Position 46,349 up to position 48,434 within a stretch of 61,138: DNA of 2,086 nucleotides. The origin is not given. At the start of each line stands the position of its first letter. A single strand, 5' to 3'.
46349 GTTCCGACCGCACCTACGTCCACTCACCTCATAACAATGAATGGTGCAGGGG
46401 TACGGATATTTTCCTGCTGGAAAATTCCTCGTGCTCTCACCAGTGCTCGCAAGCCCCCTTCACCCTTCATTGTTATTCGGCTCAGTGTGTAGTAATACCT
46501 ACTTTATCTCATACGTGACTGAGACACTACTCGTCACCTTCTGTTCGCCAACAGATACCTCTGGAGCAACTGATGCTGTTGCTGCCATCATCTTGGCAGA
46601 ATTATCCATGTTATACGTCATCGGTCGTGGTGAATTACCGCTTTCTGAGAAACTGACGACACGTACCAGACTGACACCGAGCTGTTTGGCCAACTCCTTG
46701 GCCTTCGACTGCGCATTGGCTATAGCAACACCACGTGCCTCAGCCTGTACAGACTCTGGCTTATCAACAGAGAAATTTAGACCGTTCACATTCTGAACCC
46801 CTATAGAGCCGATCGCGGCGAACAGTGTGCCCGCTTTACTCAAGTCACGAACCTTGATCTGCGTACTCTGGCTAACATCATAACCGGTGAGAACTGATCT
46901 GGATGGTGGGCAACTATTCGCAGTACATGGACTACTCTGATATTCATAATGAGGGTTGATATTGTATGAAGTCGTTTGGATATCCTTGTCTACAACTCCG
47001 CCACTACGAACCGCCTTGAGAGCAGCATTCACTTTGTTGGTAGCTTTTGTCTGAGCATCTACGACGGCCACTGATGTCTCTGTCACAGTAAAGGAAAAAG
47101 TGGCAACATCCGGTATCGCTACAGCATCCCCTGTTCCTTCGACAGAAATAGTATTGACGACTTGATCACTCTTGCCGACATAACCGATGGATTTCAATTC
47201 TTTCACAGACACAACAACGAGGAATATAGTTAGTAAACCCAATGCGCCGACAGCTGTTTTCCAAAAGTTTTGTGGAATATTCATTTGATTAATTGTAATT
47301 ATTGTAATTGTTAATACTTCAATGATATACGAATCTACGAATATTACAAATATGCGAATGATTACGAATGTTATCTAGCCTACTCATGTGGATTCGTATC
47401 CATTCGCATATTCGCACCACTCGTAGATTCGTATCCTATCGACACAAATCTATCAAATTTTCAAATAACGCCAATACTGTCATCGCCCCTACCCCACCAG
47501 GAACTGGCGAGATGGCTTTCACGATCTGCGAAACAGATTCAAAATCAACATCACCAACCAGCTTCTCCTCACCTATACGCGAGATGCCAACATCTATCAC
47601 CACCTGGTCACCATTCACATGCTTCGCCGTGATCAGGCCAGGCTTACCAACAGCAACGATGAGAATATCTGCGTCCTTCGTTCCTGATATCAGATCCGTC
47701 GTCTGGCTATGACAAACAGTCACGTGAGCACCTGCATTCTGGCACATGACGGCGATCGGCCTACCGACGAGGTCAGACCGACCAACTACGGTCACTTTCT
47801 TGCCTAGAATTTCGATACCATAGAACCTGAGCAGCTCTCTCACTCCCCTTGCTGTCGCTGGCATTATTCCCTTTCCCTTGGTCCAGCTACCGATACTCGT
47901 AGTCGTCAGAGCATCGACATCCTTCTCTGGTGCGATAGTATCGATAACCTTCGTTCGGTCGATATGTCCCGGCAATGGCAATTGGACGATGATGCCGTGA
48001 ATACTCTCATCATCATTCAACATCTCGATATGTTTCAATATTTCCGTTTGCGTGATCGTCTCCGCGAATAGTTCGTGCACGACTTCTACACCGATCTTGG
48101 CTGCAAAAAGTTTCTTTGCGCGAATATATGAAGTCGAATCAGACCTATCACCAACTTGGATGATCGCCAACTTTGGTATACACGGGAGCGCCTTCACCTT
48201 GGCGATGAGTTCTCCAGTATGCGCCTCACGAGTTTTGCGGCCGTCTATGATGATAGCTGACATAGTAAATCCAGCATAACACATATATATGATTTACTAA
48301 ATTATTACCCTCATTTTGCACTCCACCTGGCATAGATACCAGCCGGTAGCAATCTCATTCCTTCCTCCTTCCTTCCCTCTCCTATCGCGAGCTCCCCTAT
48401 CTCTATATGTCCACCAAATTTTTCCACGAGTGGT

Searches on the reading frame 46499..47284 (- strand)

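Call 84: search_protein_families(library=pfam, proteins=[window:46499-47284:-])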
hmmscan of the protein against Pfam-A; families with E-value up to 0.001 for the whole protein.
window:46499-47284:- (261 aa): 1 family
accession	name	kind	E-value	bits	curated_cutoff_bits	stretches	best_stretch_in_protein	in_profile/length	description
PF04402.19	SIMPL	-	5.2e-48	164.5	25.2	1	46-258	1-205/205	Protein of unknown function (DUF541)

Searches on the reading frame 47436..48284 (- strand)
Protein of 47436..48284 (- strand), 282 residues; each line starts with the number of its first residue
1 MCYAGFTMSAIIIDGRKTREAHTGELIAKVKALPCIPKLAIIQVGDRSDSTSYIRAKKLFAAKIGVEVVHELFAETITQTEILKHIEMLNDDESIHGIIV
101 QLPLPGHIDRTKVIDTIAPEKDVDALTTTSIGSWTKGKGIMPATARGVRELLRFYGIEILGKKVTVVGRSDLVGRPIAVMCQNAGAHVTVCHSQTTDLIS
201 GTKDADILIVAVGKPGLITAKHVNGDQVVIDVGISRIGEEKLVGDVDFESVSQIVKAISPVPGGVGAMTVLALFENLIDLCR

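Call 84: search_protein_families(library=pfam, proteins=[window:47436-48284:-])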
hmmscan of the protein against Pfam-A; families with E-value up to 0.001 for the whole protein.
window:47436-48284:- (282 aa): 2 families
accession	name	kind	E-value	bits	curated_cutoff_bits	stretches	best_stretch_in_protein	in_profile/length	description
PF02882.25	THF_DHG_CYH_C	-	3.9e-56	189.2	27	1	135-280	9-155/160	Tetrahydrofolate dehydrogenase/cyclohydrolase, NAD(P)-binding domain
PF00763.28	THF_DHG_CYH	-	2.4e-33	115.2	32.8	1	13-124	1-115/115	Tetrahydrofolate dehydrogenase/cyclohydrolase, catalytic domain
